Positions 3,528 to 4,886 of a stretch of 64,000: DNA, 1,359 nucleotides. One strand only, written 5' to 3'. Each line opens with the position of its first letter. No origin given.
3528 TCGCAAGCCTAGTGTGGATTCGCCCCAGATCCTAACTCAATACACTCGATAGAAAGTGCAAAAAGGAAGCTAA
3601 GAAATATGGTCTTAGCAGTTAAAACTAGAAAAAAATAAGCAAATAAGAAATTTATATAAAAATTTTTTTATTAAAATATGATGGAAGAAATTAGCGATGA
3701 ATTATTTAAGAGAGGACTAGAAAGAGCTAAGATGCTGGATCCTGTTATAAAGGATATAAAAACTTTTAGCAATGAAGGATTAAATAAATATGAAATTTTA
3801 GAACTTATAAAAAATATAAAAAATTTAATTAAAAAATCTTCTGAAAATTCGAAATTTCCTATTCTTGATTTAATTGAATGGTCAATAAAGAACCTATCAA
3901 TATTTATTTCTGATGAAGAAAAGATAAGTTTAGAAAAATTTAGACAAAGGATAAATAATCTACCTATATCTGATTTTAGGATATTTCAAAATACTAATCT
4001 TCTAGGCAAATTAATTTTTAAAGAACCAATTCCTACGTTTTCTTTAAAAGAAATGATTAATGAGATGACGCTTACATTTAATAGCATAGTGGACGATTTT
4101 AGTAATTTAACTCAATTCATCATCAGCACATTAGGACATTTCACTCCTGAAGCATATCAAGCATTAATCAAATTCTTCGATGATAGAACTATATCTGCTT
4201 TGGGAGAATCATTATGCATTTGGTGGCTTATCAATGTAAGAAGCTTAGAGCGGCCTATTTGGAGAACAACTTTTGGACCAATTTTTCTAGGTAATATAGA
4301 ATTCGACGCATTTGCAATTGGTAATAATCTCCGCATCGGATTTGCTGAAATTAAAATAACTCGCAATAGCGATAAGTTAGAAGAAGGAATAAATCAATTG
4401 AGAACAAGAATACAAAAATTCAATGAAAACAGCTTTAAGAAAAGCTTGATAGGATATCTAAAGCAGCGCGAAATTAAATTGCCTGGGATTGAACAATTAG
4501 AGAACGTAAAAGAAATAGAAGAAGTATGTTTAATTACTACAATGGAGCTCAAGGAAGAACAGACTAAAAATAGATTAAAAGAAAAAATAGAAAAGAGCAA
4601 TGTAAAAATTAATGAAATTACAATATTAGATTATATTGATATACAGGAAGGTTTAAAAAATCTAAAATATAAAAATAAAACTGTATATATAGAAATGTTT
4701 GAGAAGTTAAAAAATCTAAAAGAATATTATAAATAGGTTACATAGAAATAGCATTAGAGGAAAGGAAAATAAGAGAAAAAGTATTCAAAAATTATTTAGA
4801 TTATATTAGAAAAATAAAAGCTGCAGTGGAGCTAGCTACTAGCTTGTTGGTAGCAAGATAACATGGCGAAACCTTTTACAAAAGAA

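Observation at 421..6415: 180-bp imperfect direct repeats with a 79-bp perfect core bracket a 5.8-kb cassette (flippase, GT4, AT-rich orphan, DUF4143 ATPase)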

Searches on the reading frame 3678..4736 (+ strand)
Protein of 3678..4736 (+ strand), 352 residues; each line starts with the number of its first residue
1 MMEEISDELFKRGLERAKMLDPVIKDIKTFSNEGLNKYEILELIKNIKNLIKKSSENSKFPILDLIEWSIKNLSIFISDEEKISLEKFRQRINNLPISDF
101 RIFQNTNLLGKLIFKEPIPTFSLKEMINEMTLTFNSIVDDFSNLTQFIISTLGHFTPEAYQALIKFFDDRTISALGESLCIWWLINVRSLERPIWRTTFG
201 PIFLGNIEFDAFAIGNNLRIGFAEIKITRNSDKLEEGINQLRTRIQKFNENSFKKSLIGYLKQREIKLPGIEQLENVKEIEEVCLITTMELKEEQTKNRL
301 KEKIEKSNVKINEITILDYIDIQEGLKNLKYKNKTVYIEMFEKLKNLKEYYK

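Call 8: search_protein_families(library=pfam, proteins=[window:3678-4736:+], max_evalue=0.01)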
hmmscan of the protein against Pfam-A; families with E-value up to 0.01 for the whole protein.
window:3678-4736:+ (352 aa): 1 family
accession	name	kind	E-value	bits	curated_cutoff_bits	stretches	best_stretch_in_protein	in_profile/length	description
PF06207.16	DUF1002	-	0.0018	18.4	26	1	33-105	144-215/220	Protein of unknown function (DUF1002)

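Call 36: find_homologous_proteins(query=window:3678-4736:+, max_evalue=0.001)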
Query window:3678-4736:+ (352 aa): 1 proteins with E <= 0.001 among 5058 candidates.
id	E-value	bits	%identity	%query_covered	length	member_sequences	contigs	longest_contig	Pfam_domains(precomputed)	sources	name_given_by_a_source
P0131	3.4e-221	751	100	100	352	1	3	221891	-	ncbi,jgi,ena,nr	ncbi:MAG TPA: hypothetical protein VKU94_01140 [Geobacterales bacterium]|nr:hypothetical protein [Ge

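Call 37: search_protein_families(library=padloc, proteins=[window:3678-4736:+], max_evalue=0.1)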
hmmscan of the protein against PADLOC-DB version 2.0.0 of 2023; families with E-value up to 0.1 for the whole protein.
window:3678-4736:+ (352 aa): 0 families

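Call 47: predict_structure(protein=window:3678-4736:+)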
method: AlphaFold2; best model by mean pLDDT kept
length: 352 residues; sequences in the alignment: 1
mean_pLDDT: 35.0   pTM: 0.19
mean pLDDT of the five models: 35.0, 34.8, 34.3, 32.3, 31.9
residues with pLDDT >= 90: 0; 70-90: 0; 50-70: 5; < 50: 347
segments of 3 or more residues with pLDDT < 50: 1-269, 275-305, 307-352
pLDDT, mean of each block of 10 residues (from residue 1): 30 32 33 36 39 33 36 38 41 32 28 29 32 30 30 32 32 27 25 28 31 28 28 38 38 44 45 48 40 44 43 37 40 39 41 35
secondary structure, 60 per line:
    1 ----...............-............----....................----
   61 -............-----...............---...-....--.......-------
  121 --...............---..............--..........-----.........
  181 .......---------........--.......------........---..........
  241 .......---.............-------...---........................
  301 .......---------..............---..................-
elements in order: H5-19 H21-32 H37-56 H62-73 H79-93 H101-104 H107-113 H123-137 H141-154 H157-166 H172-187 E197-204 E207-213 E220-227 H231-247 H251-263 H277-307 H317-330 H334-351

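Call 49: search_protein_representatives(protein=window:3678-4736:+)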
Query: 352 residues. Proteins with E-value up to 0.001 (for the whole library): 15; up to 1e-10: 9; up to 1e-30: 1. The best 15 are listed.
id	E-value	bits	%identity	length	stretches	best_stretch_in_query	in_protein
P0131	1.1e-221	751.2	100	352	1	1-352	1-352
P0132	2.6e-24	102.5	26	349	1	24-348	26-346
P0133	7.0e-21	91.2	96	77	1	1-51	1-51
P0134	1.2e-15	73.9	27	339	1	4-347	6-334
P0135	1.0e-14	71.0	26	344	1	16-344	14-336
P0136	4.3e-13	65.6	31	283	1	117-347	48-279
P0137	3.4e-12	62.6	26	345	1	8-347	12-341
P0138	1.1e-11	61.0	30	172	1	173-348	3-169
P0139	2.7e-11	59.7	29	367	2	118-342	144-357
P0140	6.6e-10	55.1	30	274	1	80-268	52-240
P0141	1.7e-09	53.8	26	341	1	14-347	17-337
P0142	2.0e-08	50.3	24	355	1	11-345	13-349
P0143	3.6e-07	46.1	36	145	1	172-252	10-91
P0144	1.4e-05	40.9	28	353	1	66-349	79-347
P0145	4.2e-04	36.1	27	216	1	173-341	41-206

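Call 55: search_solved_structures(query=A4, max_evalue=10)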
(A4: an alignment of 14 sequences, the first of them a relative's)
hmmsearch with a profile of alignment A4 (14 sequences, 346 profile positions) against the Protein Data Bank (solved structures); distinct sequences matched with E-value up to 10: 17.
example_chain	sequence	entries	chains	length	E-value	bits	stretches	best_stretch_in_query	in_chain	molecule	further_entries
4xng_A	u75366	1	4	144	0.049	16.2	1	103-169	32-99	Uncharacterized protein MG218.1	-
6egc_A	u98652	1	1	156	0.066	15.8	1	10-149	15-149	SC_2L4HC2_23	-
7y9n_A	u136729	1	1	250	0.11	15.1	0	62-144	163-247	Spike protein S2',5HB-H2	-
4yo2_A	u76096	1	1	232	0.19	14.2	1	295-332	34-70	Transcription factor E2F8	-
7xgs_A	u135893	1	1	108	0.26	13.8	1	11-74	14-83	MADS-box protein SVP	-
7wxz_A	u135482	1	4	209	0.35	13.4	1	62-152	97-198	Spike protein S2'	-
9ugr_A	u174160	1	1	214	0.45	13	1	12-145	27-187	Syn-F4-Link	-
5fa8_A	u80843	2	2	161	0.53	12.8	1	265-300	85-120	Ribosomal protein L11 methyltransferase, putative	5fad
8hdu_A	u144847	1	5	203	0.57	12.7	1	38-172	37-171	De novo design cavitated protein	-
6kos_A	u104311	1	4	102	0.58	12.7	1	66-152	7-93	SUWA (Super WA20)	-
2jua_A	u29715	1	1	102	0.59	12.6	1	19-79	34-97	de novo protein S836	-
5jwj_A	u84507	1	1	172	0.6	12.6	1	265-300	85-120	Protein-lysine N-methyltransferase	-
5j0k_A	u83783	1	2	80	0.61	12.6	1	10-69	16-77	designed protein 2L4HC2_23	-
3id5_A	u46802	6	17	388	0.87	12.1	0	29-74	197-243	Pre mRNA splicing protein | C/D box methylation guide ribonucleoprotein complex aNOP56 subunit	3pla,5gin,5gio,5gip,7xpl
5jpq_S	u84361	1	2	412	1.1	11.8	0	29-74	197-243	Pre mRNA splicing protein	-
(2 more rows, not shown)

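Call 57: search_protein_families(library=pfam, alignment_id=A4, max_evalue=0.1)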
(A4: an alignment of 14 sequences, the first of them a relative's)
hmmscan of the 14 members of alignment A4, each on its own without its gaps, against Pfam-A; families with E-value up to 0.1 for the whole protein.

A. member 1, P0131 (352 aa): 3 families
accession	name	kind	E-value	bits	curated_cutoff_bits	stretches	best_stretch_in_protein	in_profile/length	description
PF06207.16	DUF1002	-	0.0018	18.4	26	1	33-105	144-215/220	Protein of unknown function (DUF1002)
PF25805.1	IQUB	-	0.015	15.2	27.8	1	29-95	48-111/140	IQUB-like domain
PF25469.1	HTH_NWD1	-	0.082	13.3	27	0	29-65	44-80/125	NWD1-like, winged helix-turn-helix domain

B. families by the number of members that match (of 14 scanned): 10 families
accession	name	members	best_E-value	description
PF06207.16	DUF1002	1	0.0018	Protein of unknown function (DUF1002)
PF23725.1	Dredd_N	1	0.0096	Caspase-8, N-terminal domain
PF25805.1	IQUB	1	0.015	IQUB-like domain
PF18863.6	AbiJ_NTD4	1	0.016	AbiJ N-terminal domain 4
PF10646.14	Germane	1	0.026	Sporulation and spore germination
PF00638.24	Ran_BP1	1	0.029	RanBP1 domain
PF04675.19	DNA_ligase_A_N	1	0.039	DNA ligase N terminus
PF25469.1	HTH_NWD1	1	0.082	NWD1-like, winged helix-turn-helix domain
PF05267.17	DUF725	1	0.088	Protein of unknown function (DUF725)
PF24760.1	TPR_IF140_C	1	0.09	IF140 C-terminal TPR domain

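Call 62: predict_structure(alignment_id=A4)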
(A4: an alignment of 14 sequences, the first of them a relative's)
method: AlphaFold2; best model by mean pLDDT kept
length: 352 residues; sequences in the alignment: 14
mean_pLDDT: 82.6   pTM: 0.79
mean pLDDT of the five models: 82.6, 82.1, 82.0, 78.7, 78.5
residues with pLDDT >= 90: 126; 70-90: 167; 50-70: 52; < 50: 7
segments of 3 or more residues with pLDDT < 50: 350-352
pLDDT, mean of each block of 10 residues (from residue 1): 69 85 89 90 87 69 68 78 90 72 53 52 76 86 85 74 70 80 95 92 86 90 92 91 92 92 85 90 95 90 90 96 94 87 75 35
secondary structure, 60 per line:
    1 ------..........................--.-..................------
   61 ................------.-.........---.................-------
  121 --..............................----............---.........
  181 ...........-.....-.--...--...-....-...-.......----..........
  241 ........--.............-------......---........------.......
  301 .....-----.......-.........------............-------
elements in order: H7-32 H37-54 H61-76 H85-93 H97-113 H123-152 H157-168 H172-191 H193-197 E202-204 E207-209 E211-214 E220-226 H231-248 H251-263 H271-276 E280-287 H294-305 E311-317 H319-327 H334-345

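Call 76: find_encoding_contigs(protein=P0133, flank=10000, max_places=6)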
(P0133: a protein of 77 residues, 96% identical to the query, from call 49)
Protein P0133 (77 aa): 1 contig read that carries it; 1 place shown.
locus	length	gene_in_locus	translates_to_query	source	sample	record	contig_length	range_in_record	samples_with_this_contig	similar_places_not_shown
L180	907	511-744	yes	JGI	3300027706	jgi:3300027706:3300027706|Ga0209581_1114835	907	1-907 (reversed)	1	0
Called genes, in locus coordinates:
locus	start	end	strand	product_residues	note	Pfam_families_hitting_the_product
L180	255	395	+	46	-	-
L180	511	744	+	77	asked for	-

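Call 82: find_related_loci(query=A4, collection=viral_contigs, flank=5000)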
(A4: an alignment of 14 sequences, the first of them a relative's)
Query A4 (352 aa) in viral_contigs; peptide patterns used: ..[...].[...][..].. (x = any residue, [..] = any of these).
2 stretches matched a pattern, but none encodes a relative of the query by tblastn (E <= 1e-3).

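Call 83: search_dna_similar(query=window:3678-4736:+, collection=plasmids, mode=protein, max_evalue=0.001, max_rows=10)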
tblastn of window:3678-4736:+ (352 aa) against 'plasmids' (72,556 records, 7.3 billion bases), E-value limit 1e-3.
No match.

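Call 84: find_encoding_contigs(protein=P0132, flank=8000, max_places=4)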
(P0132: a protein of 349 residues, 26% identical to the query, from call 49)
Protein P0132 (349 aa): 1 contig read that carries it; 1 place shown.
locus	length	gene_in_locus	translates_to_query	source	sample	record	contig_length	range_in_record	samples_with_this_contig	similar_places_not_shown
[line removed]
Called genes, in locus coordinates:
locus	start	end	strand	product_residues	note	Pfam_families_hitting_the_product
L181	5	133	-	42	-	-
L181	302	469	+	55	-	-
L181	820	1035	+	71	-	-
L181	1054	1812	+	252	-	-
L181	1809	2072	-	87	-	-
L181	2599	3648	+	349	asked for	-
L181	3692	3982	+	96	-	-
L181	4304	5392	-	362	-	-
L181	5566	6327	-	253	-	-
